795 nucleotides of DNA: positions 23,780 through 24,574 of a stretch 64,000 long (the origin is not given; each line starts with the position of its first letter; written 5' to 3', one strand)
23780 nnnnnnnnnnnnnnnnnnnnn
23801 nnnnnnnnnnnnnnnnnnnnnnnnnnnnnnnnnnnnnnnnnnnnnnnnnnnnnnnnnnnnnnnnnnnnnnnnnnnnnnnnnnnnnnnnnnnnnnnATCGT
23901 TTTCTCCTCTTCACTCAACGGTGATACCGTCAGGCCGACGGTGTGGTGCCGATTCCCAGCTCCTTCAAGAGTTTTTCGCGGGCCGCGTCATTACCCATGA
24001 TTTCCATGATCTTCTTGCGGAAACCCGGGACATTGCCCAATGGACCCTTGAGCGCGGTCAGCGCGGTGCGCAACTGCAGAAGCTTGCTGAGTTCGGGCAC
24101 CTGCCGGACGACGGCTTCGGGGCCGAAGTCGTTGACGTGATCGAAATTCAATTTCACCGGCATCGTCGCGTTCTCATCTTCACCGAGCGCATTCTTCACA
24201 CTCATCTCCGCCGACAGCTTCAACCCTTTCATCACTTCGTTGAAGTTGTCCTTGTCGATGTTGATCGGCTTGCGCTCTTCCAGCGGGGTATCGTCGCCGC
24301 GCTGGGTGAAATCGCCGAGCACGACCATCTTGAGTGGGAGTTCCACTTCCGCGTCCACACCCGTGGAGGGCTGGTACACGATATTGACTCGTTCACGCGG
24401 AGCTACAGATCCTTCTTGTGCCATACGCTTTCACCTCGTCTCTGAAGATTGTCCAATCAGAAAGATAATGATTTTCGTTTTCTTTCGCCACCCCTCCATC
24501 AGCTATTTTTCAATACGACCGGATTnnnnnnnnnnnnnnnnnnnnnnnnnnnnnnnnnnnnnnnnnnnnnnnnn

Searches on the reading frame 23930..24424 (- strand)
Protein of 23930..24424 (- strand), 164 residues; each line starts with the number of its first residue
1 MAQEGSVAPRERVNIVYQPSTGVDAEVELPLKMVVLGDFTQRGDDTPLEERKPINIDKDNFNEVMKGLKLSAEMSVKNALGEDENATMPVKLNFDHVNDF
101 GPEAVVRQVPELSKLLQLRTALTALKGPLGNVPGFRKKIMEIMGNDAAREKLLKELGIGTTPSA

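Call 69: find_related_loci(query=window:23930-24424:-, collection=metagenome_contigs, flank=10000)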
Query window:23930-24424:- (164 aa) in metagenome_contigs; peptide patterns used: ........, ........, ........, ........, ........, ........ (x = any residue, [..] = any of these).
600 stretches matched a pattern (row limit reached: there are more); 487 encode a relative of the query (tblastn E <= 1e-3); the best 80 are kept; 80 distinct loci.
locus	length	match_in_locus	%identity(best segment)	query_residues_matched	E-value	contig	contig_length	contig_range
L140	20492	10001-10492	88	1-164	1e-94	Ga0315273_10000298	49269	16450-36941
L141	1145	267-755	76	1-163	4e-85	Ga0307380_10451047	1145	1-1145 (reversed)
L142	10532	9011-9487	75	1-159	1e-77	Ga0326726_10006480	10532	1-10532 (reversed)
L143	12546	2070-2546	74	1-159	3e-76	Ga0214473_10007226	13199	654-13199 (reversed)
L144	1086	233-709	74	1-159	6e-82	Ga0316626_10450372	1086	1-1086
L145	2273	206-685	69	1-160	4e-74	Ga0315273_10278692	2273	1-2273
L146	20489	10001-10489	63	1-163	8e-68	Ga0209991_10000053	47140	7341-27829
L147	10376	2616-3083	67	1-156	9e-66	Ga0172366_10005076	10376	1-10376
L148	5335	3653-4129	64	1-158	9e-64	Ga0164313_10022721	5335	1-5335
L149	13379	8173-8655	63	1-160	6e-64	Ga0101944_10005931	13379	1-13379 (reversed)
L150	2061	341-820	63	1-159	3e-64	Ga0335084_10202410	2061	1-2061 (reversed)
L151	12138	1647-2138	62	1-163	9e-63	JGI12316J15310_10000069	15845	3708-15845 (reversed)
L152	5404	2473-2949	62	1-158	2e-62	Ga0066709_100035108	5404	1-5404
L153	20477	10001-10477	62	1-158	1e-62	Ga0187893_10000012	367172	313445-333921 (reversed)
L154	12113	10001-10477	64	1-158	2e-62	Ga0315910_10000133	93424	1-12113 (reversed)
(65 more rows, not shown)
